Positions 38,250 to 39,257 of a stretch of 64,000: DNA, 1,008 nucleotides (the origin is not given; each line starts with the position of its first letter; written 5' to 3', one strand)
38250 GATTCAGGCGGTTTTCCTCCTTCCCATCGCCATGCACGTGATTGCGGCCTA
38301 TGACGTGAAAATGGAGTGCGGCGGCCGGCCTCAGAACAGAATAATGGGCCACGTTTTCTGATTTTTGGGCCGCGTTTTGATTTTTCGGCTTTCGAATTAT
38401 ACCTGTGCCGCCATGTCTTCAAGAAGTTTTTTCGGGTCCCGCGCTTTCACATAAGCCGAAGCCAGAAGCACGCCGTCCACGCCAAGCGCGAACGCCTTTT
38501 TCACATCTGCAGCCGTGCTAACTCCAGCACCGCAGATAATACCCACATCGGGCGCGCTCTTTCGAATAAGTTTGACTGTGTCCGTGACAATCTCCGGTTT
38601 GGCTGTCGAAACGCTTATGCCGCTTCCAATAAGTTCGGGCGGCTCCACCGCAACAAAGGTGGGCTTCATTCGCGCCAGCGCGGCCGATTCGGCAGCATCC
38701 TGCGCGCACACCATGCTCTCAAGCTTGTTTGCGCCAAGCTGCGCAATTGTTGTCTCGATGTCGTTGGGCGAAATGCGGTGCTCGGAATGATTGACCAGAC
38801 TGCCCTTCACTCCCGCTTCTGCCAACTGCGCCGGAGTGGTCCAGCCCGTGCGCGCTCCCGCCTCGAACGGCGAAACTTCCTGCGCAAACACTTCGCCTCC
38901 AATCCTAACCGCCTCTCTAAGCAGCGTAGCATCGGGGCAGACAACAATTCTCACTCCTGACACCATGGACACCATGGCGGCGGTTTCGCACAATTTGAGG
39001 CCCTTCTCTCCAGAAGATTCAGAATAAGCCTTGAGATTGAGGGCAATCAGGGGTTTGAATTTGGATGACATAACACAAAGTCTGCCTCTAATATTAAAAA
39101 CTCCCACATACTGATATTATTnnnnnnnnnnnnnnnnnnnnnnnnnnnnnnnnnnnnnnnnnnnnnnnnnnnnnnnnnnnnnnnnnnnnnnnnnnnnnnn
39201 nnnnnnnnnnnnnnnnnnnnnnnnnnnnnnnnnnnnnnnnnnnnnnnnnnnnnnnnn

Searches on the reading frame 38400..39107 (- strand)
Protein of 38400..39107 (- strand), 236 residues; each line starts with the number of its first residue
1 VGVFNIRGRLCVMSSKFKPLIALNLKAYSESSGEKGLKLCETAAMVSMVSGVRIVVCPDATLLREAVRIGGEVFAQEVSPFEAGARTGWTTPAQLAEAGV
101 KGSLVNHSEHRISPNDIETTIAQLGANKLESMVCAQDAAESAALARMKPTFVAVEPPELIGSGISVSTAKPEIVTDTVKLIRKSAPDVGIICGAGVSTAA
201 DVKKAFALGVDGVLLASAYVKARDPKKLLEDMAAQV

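Call 6: search_protein_families(library=pfam, proteins=[window:38400-39107:-], max_evalue=0.1)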
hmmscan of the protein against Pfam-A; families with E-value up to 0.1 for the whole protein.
window:38400-39107:- (236 aa): 6 families
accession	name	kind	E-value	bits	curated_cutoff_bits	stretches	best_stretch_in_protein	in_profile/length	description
PF00121.24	TIM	-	7.5e-37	127.6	20.1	1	19-229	1-242/245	Triosephosphate isomerase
PF05690.20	ThiG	-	2.7e-08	33.9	23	1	174-234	163-222/247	Thiazole biosynthesis protein ThiG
PF01070.24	FMN_dh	-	0.0014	18.1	24.9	1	179-220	264-306/350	FMN-dependent dehydrogenase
PF00977.27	His_biosynth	-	0.0029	17.5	23.6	1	178-222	65-108/228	Histidine biosynthesis protein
PF00218.27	IGPS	-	0.0064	16.2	27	1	176-230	198-252/254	Indole-3-glycerol phosphate synthase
PF13458.12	Peripla_BP_6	-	0.043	13.9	31.7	0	175-231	180-238/343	Periplasmic binding protein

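Call 20: find_related_loci(query=window:38400-39071:-, collection=genome_contigs, flank=10000)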
Query window:38400-39071:- (224 aa) in genome_contigs; peptide patterns used: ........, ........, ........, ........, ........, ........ (x = any residue, [..] = any of these).
215 stretches matched a pattern; 38 encode a relative of the query (tblastn E <= 1e-3); 38 distinct loci.
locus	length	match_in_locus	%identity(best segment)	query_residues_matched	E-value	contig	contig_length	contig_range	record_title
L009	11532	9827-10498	84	1-224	6e-125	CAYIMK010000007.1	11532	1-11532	MAG TPA_asm: Candidatus Micrarchaeota archaeon isolate ERP119705_co25_669 genome assembly, contig: NODE_4723_length_1153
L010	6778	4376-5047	83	1-224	1e-122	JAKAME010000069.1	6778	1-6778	MAG: Candidatus Micrarchaeota archaeon isolate WY5.bin156 NODE_21493_length_6778_cov_1.312284, whole genome shotgun sequ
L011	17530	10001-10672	79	1-224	9e-114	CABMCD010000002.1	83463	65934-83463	uncultured archaeon isolate LFW-29 genome assembly, contig: LFW29_10, whole genome shotgun sequence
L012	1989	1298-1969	78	1-224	9e-120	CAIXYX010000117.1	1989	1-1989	uncultured Candidatus Micrarchaeota archaeon isolate A14_bin-2075 genome assembly, contig: bin-2075:117/146, whole genom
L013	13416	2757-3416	65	5-224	2e-88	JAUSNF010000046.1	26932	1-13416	MAG: Candidatus Burarchaeum sp. isolate E19_metabat.bin.22 E19_k141_652149, whole genome shotgun sequence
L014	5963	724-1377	63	5-222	3e-85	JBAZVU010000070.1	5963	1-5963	MAG: Candidatus Micrarchaeia archaeon isolate SO_2017_GW1_260 NODE_50609_length_5963_cov_0.886737_OW334_2017, whole geno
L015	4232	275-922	57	6-221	3e-76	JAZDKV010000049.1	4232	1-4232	MAG: Candidatus Micrarchaeota archaeon isolate MEGAHIT-group-0.552 k141_9928386, whole genome shotgun sequence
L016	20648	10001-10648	46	7-221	7e-57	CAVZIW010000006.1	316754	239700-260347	MAG: Candidatus Bathyarchaeota archaeon isolate MFD02416.bin.1.260 genome assembly, contig: contig_34448, whole genome s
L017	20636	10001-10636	48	7-217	4e-56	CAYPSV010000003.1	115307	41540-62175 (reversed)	MAG TPA_asm: uncultured Candidatus Bathyarchaeia archaeon isolate binchicken_co150_422 genome assembly, contig: NODE_206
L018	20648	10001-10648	49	7-221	1e-55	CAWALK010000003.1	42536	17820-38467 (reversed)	MAG: uncultured archaeon isolate MFD01872.bin.1.337 genome assembly, contig: contig_121328, whole genome shotgun sequenc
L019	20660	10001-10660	46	6-223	2e-55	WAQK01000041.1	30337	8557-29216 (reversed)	MAG: Pyrodictiaceae archaeon isolate S146_92_esom k151_285868, whole genome shotgun sequence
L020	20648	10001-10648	47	7-221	6e-55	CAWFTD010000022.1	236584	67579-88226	MAG: Candidatus Bathyarchaeota archaeon isolate MFD00709.bin.2.110 genome assembly, contig: contig_63235, whole genome s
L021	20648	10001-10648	48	7-221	3e-55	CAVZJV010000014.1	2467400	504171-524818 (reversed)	MAG: Candidatus Bathyarchaeota archaeon isolate MFD05442.bin.1.295 genome assembly, contig: contig_957, whole genome sho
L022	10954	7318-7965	45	7-221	4e-55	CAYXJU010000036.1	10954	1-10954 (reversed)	MAG TPA_asm: uncultured Candidatus Bathyarchaeia archaeon isolate SRP098346_co1_293 genome assembly, contig: NODE_7519_l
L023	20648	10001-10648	45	7-221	9e-55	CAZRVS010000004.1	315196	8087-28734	MAG TPA_asm: uncultured Candidatus Bathyarchaeia archaeon isolate SRP323688_co1_270 genome assembly, contig: NODE_45_len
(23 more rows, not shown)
